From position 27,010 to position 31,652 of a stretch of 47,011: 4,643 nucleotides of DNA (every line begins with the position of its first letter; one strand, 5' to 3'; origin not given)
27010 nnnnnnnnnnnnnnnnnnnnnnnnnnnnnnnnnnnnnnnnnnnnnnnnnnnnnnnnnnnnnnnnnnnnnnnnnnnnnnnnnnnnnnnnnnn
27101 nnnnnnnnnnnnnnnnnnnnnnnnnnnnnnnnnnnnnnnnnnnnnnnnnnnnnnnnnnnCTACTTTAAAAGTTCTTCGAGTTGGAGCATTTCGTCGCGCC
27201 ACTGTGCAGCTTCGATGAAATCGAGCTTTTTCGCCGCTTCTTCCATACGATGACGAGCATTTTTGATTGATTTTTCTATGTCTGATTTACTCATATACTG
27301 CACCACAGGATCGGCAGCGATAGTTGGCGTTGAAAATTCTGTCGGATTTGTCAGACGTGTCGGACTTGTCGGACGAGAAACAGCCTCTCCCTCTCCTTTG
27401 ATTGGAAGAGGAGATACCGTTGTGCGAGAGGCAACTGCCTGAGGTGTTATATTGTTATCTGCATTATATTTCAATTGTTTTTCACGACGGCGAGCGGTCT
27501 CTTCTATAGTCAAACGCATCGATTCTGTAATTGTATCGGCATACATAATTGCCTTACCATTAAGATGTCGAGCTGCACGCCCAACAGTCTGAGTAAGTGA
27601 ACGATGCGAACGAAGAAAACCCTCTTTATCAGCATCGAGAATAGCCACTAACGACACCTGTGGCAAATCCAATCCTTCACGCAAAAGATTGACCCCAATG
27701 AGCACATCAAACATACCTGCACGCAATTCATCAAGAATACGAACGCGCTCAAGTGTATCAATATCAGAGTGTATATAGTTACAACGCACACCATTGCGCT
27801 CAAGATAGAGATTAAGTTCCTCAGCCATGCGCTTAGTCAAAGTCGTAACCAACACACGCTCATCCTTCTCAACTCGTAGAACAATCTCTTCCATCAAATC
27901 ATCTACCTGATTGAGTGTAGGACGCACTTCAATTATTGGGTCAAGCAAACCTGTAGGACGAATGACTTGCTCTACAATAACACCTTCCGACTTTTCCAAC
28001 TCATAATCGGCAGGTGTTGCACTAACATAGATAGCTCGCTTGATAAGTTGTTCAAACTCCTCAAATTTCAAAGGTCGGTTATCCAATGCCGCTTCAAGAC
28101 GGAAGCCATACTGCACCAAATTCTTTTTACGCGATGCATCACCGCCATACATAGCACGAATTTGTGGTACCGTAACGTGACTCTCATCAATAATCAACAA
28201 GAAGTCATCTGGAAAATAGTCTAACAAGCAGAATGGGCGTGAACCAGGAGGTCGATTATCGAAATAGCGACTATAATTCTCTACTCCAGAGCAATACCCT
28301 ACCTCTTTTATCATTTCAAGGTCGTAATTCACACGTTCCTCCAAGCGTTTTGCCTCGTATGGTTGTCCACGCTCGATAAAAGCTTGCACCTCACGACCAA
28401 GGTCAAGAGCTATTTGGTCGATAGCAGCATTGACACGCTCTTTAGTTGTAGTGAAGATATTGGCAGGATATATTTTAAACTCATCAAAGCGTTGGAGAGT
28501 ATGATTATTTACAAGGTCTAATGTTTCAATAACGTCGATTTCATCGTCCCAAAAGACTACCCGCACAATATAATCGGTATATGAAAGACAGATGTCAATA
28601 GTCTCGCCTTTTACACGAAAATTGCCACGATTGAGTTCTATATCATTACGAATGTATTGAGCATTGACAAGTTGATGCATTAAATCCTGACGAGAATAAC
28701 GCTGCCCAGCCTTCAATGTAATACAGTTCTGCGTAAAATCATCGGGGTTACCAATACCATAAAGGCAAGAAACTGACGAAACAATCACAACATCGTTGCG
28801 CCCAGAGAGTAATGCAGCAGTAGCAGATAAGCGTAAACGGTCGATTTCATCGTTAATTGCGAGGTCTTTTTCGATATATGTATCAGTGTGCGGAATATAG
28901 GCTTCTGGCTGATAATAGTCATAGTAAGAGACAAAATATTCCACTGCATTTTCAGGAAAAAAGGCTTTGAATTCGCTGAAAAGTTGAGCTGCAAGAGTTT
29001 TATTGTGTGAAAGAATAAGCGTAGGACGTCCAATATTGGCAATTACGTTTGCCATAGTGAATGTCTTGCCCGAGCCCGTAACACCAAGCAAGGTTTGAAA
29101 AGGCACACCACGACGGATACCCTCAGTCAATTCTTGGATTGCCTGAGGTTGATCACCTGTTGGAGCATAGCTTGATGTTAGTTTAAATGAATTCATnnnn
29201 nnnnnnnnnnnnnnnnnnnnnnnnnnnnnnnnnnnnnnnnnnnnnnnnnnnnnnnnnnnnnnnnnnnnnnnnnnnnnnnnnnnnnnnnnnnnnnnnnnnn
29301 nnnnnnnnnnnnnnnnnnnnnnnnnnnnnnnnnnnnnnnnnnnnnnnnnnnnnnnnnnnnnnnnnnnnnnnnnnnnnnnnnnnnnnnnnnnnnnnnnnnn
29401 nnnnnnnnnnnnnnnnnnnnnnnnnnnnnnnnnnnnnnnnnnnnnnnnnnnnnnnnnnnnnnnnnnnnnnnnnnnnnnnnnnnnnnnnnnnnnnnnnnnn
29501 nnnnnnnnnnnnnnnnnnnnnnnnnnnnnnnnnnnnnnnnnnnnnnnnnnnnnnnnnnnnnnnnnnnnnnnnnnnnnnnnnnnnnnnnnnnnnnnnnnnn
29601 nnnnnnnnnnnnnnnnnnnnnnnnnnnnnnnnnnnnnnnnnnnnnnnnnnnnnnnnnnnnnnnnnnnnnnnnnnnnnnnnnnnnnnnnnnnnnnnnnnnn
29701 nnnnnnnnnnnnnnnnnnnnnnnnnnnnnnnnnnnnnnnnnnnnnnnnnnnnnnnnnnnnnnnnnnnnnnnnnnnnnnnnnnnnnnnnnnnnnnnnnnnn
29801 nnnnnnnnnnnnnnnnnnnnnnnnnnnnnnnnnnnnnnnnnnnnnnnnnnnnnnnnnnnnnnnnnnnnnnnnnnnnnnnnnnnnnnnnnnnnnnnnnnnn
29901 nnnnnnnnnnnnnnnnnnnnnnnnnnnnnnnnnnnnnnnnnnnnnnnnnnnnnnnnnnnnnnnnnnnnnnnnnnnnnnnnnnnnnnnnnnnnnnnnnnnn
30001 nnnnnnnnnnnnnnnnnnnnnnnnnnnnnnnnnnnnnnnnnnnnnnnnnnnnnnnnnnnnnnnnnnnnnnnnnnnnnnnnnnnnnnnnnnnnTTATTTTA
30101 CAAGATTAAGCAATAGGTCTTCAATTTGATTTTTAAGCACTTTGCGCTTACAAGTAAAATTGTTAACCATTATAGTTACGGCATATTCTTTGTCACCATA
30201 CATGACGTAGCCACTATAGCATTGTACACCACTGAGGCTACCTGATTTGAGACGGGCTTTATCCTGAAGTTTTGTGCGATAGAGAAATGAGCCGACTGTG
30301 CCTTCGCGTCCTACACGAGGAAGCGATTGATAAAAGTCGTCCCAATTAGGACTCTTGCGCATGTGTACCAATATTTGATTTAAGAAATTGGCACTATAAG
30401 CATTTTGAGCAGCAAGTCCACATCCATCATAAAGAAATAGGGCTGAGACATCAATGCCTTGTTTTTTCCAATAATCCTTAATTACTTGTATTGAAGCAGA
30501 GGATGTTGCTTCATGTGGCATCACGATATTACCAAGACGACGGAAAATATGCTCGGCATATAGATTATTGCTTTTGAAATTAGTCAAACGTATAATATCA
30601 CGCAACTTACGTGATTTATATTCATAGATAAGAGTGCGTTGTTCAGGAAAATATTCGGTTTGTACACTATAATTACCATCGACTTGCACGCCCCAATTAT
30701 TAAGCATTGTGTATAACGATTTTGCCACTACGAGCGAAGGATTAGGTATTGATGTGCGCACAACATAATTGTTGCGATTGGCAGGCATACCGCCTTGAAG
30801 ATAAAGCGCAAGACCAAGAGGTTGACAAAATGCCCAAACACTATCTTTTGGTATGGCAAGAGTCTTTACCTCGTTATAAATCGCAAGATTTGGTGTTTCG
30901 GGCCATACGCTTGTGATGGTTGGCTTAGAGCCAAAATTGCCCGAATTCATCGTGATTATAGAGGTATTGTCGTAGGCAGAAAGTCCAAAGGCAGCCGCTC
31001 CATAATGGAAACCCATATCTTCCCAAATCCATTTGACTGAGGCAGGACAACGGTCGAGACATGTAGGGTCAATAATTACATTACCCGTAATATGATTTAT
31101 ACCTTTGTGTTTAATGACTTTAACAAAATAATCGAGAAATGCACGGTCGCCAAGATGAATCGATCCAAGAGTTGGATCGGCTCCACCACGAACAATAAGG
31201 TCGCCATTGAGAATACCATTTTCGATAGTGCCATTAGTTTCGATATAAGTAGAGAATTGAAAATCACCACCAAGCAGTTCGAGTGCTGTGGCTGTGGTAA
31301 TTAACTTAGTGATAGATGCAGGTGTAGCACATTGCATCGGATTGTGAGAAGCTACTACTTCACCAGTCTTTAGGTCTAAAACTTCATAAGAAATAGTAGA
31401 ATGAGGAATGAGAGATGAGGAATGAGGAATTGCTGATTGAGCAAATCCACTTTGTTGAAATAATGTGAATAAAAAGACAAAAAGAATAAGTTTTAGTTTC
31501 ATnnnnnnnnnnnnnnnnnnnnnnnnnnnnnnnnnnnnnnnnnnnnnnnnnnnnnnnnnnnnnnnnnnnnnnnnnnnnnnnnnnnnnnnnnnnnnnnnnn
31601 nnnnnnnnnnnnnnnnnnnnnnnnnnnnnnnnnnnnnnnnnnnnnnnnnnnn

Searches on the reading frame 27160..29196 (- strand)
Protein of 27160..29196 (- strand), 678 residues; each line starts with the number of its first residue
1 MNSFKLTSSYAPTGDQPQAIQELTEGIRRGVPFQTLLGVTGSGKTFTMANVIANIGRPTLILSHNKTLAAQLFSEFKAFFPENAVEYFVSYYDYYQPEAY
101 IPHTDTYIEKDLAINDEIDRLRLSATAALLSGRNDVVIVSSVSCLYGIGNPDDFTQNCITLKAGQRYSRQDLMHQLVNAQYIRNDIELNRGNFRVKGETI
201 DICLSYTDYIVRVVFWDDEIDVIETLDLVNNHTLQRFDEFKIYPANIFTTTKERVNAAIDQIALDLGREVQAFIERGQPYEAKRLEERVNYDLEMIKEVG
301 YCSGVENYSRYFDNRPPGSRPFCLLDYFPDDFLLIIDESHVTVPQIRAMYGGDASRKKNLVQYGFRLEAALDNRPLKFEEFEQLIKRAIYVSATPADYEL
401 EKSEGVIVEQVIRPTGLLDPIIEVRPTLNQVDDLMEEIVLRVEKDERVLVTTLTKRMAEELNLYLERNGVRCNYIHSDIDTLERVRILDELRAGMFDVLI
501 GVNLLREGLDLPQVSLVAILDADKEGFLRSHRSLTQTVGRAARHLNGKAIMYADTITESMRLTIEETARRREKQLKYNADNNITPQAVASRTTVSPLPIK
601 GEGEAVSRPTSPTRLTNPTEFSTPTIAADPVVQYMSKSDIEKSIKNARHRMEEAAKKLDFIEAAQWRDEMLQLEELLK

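Call 79: search_protein_families(library=pfam, proteins=[window:27160-29196:-], max_evalue=0.00001)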
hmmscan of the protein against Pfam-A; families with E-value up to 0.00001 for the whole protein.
window:27160-29196:- (678 aa): 5 families
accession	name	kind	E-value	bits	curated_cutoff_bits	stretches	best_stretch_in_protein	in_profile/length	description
PF17757.6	UvrB_inter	-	1.2e-29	102.7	22.9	1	159-248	1-91/91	UvrB interaction domain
PF00271.37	Helicase_C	-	1.4e-20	74.1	23.5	1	432-544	4-109/110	Helicase conserved C-terminal domain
PF12344.14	UvrB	-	1e-17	64.1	27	1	551-589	1-39/43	Ultra-violet resistance protein B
PF04851.21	ResIII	-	1.6e-09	38.4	22.5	1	14-85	6-82/164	Type III restriction enzyme, res subunit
PF02151.25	UVR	-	9.1e-06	25.7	21.5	0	641-675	1-35/36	UvrB/uvrC motif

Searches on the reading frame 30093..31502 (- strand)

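Call 79: search_protein_families(library=pfam, proteins=[window:30093-31502:-], max_evalue=0.00001)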
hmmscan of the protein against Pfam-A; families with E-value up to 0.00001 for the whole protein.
window:30093-31502:- (469 aa): 1 family
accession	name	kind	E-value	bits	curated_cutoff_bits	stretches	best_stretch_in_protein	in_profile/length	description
PF02113.21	Peptidase_S13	-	5.1e-69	233.6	22.8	1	34-460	16-434/444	D-Ala-D-Ala carboxypeptidase 3 (S13) family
